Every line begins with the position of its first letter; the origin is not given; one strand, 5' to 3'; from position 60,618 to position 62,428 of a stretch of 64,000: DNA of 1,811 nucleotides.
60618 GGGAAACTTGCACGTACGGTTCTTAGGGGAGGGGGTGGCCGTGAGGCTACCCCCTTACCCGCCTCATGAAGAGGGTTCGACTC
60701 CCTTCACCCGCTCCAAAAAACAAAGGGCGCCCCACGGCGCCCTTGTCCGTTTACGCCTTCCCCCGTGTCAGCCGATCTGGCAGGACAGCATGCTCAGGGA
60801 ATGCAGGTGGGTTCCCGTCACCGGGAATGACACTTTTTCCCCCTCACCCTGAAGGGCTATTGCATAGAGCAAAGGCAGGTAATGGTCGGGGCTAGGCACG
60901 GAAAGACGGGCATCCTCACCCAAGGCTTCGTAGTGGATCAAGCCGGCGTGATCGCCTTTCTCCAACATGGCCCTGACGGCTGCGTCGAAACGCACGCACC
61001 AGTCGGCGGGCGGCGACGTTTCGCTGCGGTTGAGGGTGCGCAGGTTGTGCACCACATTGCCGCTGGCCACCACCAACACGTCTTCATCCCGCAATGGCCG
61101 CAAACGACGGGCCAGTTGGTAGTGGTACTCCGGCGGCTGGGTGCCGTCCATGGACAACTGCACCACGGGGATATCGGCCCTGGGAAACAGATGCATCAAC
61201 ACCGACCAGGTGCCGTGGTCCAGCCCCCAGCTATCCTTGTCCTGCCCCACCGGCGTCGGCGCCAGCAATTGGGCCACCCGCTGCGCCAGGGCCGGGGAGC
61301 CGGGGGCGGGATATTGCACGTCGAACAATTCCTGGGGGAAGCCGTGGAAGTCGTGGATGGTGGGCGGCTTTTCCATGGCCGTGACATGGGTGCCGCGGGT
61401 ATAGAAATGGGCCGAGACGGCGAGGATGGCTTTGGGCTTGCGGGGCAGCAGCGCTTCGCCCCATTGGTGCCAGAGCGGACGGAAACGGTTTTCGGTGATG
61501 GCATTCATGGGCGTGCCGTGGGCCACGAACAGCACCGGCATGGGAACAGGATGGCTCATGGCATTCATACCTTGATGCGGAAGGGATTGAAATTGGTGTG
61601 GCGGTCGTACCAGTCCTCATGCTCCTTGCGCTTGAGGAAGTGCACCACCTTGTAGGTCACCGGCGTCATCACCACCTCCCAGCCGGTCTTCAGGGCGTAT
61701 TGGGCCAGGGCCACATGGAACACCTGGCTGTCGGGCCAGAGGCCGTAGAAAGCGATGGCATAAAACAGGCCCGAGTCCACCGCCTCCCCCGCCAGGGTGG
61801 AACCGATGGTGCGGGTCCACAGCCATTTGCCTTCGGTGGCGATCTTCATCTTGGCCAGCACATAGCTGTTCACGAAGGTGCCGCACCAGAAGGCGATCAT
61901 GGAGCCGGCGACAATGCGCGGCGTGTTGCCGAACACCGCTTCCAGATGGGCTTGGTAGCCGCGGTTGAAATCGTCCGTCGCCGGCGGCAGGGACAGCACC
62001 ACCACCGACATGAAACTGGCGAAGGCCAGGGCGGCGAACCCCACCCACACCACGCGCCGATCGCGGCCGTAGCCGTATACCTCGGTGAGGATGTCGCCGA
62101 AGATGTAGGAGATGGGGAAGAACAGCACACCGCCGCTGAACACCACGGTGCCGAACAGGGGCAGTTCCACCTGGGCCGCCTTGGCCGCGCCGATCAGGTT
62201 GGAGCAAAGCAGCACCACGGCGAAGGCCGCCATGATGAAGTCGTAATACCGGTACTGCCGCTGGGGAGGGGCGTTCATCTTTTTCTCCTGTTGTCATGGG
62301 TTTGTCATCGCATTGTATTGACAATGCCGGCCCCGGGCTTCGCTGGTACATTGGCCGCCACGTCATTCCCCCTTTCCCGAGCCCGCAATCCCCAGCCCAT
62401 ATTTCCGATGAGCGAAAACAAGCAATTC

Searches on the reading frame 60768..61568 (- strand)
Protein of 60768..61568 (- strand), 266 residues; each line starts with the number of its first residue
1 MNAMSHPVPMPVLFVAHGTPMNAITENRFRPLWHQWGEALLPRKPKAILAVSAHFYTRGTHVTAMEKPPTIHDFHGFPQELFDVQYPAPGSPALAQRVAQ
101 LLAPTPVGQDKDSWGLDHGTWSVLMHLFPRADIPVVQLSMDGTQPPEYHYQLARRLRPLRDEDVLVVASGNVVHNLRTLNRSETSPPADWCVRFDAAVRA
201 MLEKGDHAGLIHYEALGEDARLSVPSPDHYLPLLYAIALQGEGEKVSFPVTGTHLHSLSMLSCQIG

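Call 54: search_protein_families(library=pfam, proteins=[window:60768-61568:-])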
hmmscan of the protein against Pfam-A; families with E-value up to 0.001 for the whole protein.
window:60768-61568:- (266 aa): 1 family
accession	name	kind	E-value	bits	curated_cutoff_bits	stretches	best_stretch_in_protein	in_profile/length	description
PF02900.23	LigB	-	6.5e-27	94.7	26.3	1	4-244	5-250/269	Catalytic LigB subunit of aromatic ring-opening dioxygenase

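Call 55: find_homologous_proteins(query=window:60768-61568:-, max_evalue=1e-60)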
Query window:60768-61568:- (266 aa): 7816 proteins with E <= 1e-60 among 8000 candidates; the best 120 are listed.
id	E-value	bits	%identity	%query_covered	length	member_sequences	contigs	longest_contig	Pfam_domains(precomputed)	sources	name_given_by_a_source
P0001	9.1e-169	578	95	99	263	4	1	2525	PF02900.24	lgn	-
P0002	1.7e-146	505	83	99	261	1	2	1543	PF02900.24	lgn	-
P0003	1.4e-144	499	83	99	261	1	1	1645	PF02900.24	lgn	-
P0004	1.5e-139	482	79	99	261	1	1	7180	PF02900.24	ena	-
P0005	2.1e-137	475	80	97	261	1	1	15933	PF02900.24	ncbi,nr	ncbi:MAG TPA: 4,5-DOPA dioxygenase extradiol [Rhodocyclaceae bacterium]|nr:4,5-DOPA dioxygenase extr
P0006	3.9e-137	474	79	99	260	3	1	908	PF02900.24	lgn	-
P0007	1.2e-133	463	77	99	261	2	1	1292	PF02900.24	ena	-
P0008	8.2e-133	460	77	99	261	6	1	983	PF02900.24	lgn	-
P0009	6.3e-106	372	65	98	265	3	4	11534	PF02900.24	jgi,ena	-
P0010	1.2e-105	371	64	98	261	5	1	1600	PF02900.24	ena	-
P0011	1.1e-104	368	63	99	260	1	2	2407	PF02900.24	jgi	jgi:4,5-DOPA dioxygenase extradiol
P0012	1.2e-103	364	65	97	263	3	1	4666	PF02900.24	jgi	jgi:4,5-DOPA dioxygenase extradiol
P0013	1.3e-103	364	65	98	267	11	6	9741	PF02900.24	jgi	jgi:4,5-DOPA dioxygenase extradiol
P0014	2.8e-103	363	63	98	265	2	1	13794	PF02900.24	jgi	jgi:4,5-DOPA dioxygenase extradiol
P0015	2.9e-103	363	64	97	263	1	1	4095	PF02900.24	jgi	-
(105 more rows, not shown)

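Call 56: find_encoding_contigs(protein=P0005, flank=5000, max_places=2)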
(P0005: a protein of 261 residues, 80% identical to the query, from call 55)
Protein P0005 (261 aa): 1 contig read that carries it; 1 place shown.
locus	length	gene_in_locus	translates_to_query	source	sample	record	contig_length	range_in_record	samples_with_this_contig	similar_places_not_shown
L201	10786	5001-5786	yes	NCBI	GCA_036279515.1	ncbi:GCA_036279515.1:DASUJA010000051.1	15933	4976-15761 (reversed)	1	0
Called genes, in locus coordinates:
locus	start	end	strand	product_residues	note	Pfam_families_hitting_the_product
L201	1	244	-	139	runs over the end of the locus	PF21917:NMB0537_N, PF00571:CBS (weak)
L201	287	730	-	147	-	PF02130:YbeY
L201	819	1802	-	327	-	PF02562:PhoH, PF13245:AAA_19 (weak), PF13604:AAA_30 (weak)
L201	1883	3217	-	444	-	PF00919:UPF0004, PF04055:Radical_SAM, PF01938:TRAM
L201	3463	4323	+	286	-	PF08668:HDOD, PF01966:HD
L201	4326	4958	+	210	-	PF03975:CheD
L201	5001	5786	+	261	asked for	PF02900:LigB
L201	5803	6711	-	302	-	PF00126:HTH_1, PF03466:LysR_substrate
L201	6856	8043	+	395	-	PF02771:Acyl-CoA_dh_N, PF02770:Acyl-CoA_dh_M, PF00441:Acyl-CoA_dh_1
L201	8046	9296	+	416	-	PF02515:CoA_transf_3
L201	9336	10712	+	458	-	PF00120:Gln-synt_C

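Call 57: find_encoding_contigs(protein=P0004, flank=5000, max_places=2)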
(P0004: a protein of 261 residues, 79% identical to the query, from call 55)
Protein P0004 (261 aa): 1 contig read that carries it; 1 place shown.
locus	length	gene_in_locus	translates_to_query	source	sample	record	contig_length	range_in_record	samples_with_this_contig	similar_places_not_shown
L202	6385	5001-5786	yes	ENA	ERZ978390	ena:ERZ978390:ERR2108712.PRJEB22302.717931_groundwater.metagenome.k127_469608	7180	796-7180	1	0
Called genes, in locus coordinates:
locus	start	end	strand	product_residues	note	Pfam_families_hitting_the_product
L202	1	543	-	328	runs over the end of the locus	PF01636:APH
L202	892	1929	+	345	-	PF02653:BPD_transp_2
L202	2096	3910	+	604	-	PF02653:BPD_transp_2, PF00005:ABC_tran, PF13304:AAA_21 (faint), PF12399:BCA_ABC_TP_C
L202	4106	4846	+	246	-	PF13555:AAA_29 (weak), PF00005:ABC_tran, PF13304:AAA_21 (faint)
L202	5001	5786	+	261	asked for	PF02900:LigB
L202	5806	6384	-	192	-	?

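Call 58: find_encoding_contigs(protein=P0001, flank=3000, max_places=2)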
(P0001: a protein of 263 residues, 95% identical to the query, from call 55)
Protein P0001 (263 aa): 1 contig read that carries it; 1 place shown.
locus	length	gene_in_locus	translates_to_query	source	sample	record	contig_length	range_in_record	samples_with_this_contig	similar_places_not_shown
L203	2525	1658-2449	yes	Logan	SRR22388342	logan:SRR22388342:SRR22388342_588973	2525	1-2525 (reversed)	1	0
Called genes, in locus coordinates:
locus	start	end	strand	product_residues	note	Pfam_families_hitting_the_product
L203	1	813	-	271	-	?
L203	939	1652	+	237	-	PF02592:Vut_1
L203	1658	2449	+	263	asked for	PF02900:LigB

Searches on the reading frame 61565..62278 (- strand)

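Call 54: search_protein_families(library=pfam, proteins=[window:61565-62278:-])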
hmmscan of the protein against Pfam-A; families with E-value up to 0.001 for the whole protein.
window:61565-62278:- (237 aa): 1 family
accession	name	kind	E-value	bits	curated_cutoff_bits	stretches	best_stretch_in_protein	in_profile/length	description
PF02592.20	Vut_1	-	2.7e-52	177.6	27.2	1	49-210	2-151/152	Putative vitamin uptake transporter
